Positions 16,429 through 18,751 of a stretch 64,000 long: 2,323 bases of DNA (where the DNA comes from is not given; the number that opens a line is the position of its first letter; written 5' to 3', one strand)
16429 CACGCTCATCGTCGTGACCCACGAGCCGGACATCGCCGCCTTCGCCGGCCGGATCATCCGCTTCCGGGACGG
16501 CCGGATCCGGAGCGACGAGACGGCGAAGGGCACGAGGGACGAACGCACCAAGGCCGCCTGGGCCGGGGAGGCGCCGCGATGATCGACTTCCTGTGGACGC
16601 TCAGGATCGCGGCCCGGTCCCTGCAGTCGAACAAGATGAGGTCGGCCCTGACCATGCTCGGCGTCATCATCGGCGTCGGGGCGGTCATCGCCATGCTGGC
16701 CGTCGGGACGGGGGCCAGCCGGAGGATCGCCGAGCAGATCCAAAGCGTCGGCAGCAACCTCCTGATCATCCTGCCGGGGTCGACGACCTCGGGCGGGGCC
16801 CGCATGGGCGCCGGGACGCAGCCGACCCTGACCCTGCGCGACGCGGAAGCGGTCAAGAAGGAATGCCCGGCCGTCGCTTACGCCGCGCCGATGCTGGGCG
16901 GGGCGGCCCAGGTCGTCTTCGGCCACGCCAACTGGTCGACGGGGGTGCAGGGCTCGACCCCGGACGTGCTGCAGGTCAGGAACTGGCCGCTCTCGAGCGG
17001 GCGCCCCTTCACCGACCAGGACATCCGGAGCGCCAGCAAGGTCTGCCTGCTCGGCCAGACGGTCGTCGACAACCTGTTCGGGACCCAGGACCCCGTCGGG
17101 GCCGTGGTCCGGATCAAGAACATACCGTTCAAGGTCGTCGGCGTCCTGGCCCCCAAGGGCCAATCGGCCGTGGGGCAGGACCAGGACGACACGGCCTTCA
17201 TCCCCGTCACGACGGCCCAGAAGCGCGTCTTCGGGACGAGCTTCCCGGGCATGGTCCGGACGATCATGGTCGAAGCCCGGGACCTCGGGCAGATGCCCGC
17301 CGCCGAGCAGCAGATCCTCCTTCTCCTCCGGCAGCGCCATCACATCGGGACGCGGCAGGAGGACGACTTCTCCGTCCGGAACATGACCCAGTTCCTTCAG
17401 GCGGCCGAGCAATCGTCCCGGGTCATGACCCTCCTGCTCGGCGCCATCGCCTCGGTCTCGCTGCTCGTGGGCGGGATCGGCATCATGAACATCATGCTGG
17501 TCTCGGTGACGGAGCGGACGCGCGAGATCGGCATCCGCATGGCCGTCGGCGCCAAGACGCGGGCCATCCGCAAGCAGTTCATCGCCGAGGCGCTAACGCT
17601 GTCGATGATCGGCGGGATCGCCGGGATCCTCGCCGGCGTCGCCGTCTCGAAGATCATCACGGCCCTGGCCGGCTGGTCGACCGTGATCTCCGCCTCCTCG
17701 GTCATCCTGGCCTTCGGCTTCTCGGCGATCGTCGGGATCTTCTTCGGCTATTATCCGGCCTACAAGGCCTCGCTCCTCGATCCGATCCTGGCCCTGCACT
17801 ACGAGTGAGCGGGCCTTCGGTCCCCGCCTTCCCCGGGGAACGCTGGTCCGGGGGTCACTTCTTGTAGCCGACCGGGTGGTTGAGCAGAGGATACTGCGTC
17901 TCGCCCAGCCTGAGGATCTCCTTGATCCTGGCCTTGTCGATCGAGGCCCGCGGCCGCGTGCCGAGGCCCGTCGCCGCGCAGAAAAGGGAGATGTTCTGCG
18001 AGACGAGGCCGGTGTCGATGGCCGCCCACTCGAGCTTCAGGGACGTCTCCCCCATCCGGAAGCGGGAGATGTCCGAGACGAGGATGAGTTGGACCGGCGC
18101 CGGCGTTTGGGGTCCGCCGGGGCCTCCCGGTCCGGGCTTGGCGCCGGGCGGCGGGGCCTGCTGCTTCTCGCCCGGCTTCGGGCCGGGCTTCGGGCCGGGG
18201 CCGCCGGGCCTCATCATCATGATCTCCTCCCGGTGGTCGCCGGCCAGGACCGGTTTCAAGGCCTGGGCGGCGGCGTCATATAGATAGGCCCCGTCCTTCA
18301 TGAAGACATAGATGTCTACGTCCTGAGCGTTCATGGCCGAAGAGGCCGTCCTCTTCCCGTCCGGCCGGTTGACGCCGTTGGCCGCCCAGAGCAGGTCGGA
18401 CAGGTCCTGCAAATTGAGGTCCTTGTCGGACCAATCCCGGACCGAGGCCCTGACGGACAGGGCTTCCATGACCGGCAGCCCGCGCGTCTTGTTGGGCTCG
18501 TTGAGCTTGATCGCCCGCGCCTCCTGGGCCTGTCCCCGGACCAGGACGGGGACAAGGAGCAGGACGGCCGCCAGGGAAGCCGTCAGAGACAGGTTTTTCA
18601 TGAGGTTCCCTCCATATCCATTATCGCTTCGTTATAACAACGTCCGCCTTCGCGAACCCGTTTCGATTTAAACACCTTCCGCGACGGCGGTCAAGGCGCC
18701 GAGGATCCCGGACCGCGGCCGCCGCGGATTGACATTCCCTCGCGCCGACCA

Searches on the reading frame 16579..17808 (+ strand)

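Call 58: search_protein_families(library=pfam, proteins=[window:16579-17808:+], max_evalue=0.00001)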
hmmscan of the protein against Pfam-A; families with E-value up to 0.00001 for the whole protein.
window:16579-17808:+ (409 aa): 2 families
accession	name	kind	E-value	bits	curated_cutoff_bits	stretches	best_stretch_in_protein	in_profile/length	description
PF12704.14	MacB_PCD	-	1.3e-55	189.4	27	1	22-246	1-204/207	MacB-like periplasmic core domain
PF02687.27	FtsX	-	4.2e-20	72.4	25.5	1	289-398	2-116/120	FtsX-like permease C-terminal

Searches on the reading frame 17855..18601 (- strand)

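Call 58: search_protein_families(library=pfam, proteins=[window:17855-18601:-], max_evalue=0.00001)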
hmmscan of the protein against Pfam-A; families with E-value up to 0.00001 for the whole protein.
window:17855-18601:- (248 aa): 1 family
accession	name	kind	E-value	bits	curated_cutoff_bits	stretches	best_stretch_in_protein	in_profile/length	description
PF00881.29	Nitroreductase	-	2.8e-17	63.8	23.5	1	50-246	3-167/167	Nitroreductase family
